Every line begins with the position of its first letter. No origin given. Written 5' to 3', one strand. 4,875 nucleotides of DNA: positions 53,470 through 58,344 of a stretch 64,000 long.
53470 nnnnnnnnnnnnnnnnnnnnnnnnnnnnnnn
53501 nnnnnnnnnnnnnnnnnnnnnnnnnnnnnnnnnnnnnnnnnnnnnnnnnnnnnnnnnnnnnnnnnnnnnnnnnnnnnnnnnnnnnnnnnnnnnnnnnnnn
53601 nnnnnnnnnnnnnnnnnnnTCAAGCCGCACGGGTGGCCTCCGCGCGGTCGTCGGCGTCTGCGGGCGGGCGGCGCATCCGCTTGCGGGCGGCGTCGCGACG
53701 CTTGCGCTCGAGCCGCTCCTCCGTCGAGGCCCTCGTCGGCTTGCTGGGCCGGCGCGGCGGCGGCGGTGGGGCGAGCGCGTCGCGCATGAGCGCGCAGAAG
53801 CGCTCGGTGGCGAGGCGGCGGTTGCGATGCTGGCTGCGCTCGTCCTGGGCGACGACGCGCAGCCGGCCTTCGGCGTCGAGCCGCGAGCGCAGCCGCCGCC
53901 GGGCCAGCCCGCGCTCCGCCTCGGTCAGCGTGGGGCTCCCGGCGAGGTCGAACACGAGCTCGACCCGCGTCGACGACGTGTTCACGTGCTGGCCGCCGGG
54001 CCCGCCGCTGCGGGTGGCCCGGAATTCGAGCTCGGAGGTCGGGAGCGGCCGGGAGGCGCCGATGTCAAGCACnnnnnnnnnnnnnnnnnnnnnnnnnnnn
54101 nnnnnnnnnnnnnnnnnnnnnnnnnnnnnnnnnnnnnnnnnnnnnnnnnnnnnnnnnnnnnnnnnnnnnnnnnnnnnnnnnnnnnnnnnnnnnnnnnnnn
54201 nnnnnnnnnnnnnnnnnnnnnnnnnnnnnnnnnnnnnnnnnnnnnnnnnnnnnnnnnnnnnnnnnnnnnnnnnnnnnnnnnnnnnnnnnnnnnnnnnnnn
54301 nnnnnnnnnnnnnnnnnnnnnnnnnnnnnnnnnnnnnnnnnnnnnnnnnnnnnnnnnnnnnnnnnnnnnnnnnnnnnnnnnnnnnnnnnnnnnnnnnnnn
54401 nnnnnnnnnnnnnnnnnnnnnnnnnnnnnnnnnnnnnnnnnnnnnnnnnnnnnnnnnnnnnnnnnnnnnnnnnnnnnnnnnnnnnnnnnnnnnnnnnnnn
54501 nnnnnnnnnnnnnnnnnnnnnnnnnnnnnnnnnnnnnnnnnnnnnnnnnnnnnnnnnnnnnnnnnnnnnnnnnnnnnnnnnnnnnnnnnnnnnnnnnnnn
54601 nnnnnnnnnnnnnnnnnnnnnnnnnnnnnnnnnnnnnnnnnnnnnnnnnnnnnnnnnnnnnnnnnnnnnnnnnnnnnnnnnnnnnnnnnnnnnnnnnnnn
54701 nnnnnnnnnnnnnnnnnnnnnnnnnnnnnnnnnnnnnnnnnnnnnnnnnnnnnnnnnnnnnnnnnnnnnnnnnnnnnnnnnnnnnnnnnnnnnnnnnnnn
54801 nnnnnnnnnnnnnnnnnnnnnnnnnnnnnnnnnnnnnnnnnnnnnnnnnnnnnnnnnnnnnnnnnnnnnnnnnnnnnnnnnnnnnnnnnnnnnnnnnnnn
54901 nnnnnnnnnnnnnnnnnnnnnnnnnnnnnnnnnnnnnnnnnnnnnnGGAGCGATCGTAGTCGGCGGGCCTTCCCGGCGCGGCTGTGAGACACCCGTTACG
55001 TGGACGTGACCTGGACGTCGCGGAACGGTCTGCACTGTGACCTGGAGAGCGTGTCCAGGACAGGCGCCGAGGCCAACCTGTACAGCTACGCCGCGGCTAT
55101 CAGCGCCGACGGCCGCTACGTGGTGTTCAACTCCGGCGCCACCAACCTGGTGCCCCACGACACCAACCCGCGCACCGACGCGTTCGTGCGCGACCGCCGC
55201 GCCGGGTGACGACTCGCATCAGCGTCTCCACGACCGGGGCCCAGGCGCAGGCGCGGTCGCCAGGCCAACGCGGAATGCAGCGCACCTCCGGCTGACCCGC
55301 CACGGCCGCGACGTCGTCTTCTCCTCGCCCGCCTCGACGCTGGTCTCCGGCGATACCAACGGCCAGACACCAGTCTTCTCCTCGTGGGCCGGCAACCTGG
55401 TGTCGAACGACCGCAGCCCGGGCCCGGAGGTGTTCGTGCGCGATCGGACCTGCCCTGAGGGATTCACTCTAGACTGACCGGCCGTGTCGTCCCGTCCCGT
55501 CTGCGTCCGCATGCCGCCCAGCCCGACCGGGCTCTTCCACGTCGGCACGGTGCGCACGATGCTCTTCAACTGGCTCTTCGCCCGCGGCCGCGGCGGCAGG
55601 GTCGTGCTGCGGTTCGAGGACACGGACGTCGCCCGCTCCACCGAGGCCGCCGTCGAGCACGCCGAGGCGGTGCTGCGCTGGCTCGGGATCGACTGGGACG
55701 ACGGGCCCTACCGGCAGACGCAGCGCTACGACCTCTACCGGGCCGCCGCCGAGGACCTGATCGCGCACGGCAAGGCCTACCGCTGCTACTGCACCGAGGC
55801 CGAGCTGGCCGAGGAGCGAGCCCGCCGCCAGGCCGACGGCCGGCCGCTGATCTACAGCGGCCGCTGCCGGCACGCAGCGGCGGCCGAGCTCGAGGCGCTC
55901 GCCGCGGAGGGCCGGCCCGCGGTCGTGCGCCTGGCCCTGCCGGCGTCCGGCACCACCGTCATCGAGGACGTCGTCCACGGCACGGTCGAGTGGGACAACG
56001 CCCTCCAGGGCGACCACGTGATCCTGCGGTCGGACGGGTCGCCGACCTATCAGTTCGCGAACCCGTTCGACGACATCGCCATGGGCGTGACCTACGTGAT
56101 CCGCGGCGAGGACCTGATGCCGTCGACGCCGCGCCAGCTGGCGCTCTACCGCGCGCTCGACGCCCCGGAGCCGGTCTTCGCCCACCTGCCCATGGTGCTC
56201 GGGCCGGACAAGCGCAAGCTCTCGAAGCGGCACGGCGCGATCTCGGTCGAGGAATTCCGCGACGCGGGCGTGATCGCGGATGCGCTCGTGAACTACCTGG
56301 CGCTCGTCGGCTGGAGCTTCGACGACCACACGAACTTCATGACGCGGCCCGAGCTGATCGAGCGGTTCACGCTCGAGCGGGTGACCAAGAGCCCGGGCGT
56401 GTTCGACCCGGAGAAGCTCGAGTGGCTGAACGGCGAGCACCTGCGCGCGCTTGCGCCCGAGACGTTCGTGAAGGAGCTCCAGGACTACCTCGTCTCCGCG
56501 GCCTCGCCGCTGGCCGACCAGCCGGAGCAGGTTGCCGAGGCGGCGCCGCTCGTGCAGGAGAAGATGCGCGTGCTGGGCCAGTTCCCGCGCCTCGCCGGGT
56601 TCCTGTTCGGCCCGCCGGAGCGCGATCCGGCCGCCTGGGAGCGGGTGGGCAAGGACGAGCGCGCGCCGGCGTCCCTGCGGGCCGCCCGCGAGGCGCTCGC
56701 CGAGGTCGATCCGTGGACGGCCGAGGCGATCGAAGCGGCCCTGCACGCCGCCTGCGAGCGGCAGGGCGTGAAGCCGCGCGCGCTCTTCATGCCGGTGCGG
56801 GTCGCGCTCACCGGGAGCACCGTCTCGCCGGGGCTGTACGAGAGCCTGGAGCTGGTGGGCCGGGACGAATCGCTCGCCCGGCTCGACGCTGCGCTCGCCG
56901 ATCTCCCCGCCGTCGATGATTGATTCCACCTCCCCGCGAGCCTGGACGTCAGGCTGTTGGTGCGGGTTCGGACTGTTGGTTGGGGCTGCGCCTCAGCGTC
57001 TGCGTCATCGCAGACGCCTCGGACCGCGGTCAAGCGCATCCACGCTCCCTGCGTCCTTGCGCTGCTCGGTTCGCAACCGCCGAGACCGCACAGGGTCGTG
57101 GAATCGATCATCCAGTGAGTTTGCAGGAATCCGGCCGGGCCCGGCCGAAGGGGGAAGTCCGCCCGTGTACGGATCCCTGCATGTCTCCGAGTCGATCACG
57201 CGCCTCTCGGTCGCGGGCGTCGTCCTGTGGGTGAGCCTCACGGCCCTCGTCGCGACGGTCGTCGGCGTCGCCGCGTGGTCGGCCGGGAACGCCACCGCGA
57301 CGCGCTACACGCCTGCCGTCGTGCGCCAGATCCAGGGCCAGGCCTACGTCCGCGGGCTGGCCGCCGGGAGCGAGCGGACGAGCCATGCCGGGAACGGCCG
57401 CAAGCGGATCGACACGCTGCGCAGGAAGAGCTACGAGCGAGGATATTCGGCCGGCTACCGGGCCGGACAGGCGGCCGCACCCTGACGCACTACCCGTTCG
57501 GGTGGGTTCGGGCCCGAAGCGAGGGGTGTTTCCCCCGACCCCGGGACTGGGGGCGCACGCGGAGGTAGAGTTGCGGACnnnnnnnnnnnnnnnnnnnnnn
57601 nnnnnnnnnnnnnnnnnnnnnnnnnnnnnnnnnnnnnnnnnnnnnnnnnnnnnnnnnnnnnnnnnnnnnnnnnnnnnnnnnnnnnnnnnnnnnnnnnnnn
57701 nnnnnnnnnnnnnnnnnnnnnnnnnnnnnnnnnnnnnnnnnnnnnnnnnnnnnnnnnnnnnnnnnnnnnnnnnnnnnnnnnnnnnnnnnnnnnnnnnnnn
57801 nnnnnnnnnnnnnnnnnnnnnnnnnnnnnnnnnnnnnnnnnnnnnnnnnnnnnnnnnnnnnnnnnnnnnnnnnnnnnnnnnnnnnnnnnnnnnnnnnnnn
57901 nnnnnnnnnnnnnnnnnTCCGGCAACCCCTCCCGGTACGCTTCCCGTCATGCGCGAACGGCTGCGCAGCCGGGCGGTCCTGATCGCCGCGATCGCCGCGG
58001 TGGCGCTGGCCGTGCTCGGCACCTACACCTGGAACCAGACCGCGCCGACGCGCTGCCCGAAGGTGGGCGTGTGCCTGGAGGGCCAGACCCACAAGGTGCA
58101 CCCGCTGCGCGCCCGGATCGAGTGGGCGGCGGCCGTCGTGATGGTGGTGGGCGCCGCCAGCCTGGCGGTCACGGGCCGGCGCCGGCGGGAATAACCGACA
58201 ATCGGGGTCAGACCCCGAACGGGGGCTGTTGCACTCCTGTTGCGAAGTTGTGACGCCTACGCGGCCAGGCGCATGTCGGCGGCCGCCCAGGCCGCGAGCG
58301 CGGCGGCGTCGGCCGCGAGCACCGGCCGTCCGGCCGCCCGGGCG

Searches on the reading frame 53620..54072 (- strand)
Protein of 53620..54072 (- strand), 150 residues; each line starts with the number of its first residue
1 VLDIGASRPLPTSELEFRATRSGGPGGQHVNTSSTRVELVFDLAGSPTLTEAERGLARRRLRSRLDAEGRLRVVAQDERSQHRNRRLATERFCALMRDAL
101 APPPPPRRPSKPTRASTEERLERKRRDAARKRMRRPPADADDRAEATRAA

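Call 62: search_protein_families(library=pfam, proteins=[window:53620-54072:-], max_evalue=0.001)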
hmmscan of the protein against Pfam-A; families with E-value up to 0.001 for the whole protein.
window:53620-54072:- (150 aa): 1 family
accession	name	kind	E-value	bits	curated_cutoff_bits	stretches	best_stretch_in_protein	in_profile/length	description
PF00472.26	RF-1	-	2.1e-16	60.4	35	1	10-129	7-106/116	RF-1 domain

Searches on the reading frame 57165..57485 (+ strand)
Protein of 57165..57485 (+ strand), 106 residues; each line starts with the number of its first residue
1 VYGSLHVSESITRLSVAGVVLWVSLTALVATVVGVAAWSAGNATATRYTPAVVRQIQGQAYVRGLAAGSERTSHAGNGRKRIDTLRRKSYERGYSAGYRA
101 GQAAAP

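Call 40: search_protein_families(library=pfam, proteins=[window:57165-57485:+], max_evalue=0.01)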
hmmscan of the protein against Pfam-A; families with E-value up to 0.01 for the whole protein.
window:57165-57485:+ (106 aa): 1 family
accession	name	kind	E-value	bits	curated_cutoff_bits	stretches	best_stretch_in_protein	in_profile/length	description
PF07790.16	Pilin_N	-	0.0056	17.9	25.2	1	15-46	5-35/78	Archaeal Type IV pilin, N-terminal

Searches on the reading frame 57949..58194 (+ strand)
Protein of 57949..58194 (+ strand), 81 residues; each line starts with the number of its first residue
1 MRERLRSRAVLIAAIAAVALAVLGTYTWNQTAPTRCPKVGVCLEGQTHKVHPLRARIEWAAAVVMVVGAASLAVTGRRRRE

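Call 40: search_protein_families(library=pfam, proteins=[window:57949-58194:+], max_evalue=0.01)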
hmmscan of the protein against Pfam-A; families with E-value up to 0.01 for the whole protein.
window:57949-58194:+ (81 aa): 1 family
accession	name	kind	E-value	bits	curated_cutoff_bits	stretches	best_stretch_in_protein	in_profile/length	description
PF02656.20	DUF202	-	0.0074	17.1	23.4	0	8-31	42-65/68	Domain of unknown function (DUF202)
